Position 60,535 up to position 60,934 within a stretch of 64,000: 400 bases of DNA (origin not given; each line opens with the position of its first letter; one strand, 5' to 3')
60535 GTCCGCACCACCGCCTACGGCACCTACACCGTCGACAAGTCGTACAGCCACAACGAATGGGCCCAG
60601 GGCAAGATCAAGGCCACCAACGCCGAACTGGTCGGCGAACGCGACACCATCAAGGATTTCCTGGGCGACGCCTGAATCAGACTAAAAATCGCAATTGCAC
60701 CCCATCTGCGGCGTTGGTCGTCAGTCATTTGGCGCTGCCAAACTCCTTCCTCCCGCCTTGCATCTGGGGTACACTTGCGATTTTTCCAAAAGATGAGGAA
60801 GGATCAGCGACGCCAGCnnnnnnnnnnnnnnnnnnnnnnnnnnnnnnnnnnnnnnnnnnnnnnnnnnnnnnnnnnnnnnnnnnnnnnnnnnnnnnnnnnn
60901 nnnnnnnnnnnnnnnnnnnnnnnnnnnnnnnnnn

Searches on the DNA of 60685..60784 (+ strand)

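Call 59: build_rna_model(alignment_id=A2, structure=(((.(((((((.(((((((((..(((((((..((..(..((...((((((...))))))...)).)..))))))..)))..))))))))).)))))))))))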
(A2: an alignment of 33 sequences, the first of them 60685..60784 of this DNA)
Model R1 built from alignment A2 (33 sequences, 101 columns); structure: as given.
model positions 100; base pairs 37; branch points 0; effective number of sequences 0.74; information 0.59 bits per position. Calibrated on 0.2 Mb of random sequence (short: E-values are rough).
structure used (alignment columns):
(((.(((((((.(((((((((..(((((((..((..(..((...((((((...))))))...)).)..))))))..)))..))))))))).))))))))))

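Call 60: search_with_rna_model(model_id=R1, source=window, filters=off, max_evalue=10)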
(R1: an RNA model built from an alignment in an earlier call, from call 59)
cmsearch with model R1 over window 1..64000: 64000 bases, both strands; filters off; matches with E-value up to 10: 71.
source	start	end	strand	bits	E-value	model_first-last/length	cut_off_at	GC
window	13735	13834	+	120.3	1.3e-26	1-100/100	no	0.58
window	14789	14888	+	119.8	1.6e-26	1-100/100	no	0.56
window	55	154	-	119.1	2.4e-26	1-100/100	no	0.59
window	60685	60784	+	119.1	2.5e-26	1-100/100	no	0.54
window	28544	28643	+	113.7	4.8e-25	1-100/100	no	0.58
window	31972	32071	-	113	7.3e-25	1-100/100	no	0.64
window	55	154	+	48.2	3.3e-09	1-100/100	no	0.59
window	13735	13834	-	47.3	5.4e-09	1-100/100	no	0.58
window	14789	14888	-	46.7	7.9e-09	1-100/100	no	0.56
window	60685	60784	-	45.9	1.2e-08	1-100/100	no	0.54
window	31972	32071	+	42.8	7e-08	1-100/100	no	0.64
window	28544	28643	-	42.7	7.2e-08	1-100/100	no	0.58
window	33021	33090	-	22.8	0.0048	1-100/100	no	0.7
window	33021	33090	+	22.5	0.0057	1-100/100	no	0.7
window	16712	16768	+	20.4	0.018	1-100/100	no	0.6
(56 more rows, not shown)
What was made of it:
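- The covariance model scores about 115-120 bits in sense and about 45 bits in antisense (call 60).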

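Call 61: search_with_rna_model(model_id=R1, sources=[L034, L035, L036, L037, L038, L039, L040, L041, L042, L043, L044, L010], filters=off, max_evalue=1)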
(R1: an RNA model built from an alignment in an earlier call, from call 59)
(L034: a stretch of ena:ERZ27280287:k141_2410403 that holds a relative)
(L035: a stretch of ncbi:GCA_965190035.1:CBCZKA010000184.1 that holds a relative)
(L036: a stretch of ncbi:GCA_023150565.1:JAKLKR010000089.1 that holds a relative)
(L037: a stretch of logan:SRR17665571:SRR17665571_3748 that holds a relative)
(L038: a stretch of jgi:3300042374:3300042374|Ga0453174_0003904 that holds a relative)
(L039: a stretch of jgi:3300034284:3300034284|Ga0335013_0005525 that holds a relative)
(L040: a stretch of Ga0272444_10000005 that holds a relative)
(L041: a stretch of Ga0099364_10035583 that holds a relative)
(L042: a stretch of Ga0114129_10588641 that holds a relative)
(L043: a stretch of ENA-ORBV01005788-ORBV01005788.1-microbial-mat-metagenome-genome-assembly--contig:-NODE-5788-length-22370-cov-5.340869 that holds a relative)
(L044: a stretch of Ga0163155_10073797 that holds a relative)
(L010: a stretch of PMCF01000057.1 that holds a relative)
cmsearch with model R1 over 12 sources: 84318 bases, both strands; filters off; matches with E-value up to 1: 25.
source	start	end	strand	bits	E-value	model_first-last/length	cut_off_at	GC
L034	4003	4102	+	119.1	3.3e-26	1-100/100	no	0.54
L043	7670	7769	-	112.8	1e-24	1-100/100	no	0.69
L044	2009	2108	-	107.5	2.1e-23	1-100/100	no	0.68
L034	4003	4102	-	45.9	1.6e-08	1-100/100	no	0.54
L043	7670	7769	+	45.6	1.9e-08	1-100/100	no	0.69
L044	2009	2108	+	44.9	2.9e-08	1-100/100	no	0.68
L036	925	982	-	29.9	0.00012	1-100/100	no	0.78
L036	925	982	+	29.9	0.00012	1-100/100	no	0.78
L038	3875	3990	+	23.7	0.0038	1-100/100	no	0.58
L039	3875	3990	+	23.7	0.0038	1-100/100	no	0.58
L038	3875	3990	-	21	0.017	1-100/100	no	0.58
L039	3875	3990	-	21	0.017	1-100/100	no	0.58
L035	5013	5051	+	15.9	0.29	1-100/100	no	0.69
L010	7390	7449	+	15.8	0.3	1-100/100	no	0.47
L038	1319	1352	-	15.8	0.3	1-100/100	no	0.82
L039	1319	1352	-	15.8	0.3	1-100/100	no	0.82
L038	1319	1352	+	15.5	0.36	1-100/100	no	0.82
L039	1319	1352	+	15.5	0.36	1-100/100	no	0.82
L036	3431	3532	+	15.2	0.43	1-100/100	no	0.68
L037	244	345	+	15.2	0.43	1-100/100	no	0.68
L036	8542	8627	-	14.9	0.5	1-100/100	no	0.71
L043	5378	5448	-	14.3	0.7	1-100/100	no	0.73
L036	4324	4383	-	13.9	0.87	1-100/100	no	0.68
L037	1137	1196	-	13.9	0.87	1-100/100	no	0.68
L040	10173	10264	-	13.7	0.96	1-100/100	no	0.72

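Call 77: search_with_rna_model(model_id=R1, source=L045, start=12000, end=21239, max_evalue=0.01)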
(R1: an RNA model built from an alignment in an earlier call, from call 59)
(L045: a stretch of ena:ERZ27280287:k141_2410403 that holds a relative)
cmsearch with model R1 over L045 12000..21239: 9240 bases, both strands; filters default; matches with E-value up to 0.01: 2.
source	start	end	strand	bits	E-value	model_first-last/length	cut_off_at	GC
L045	12102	12201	+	119.1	3.4e-27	1-100/100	no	0.59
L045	12102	12201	-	48.2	4.8e-10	1-100/100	no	0.59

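Call 83: search_with_rna_model(model_id=R1, sources=[L047, L046], filters=off, max_evalue=0.1)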
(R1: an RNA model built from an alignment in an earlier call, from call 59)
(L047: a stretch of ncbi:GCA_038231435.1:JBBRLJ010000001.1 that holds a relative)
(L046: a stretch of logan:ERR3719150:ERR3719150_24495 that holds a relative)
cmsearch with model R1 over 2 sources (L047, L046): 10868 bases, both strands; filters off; matches with E-value up to 0.1: 4.
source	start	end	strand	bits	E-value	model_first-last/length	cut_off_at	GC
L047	5569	5608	+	19.2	0.0061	1-100/100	no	0.55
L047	4048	4143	-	18.1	0.011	1-100/100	no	0.6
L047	5569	5608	-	17.4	0.016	1-100/100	no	0.55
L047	4048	4143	+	17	0.02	1-100/100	no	0.6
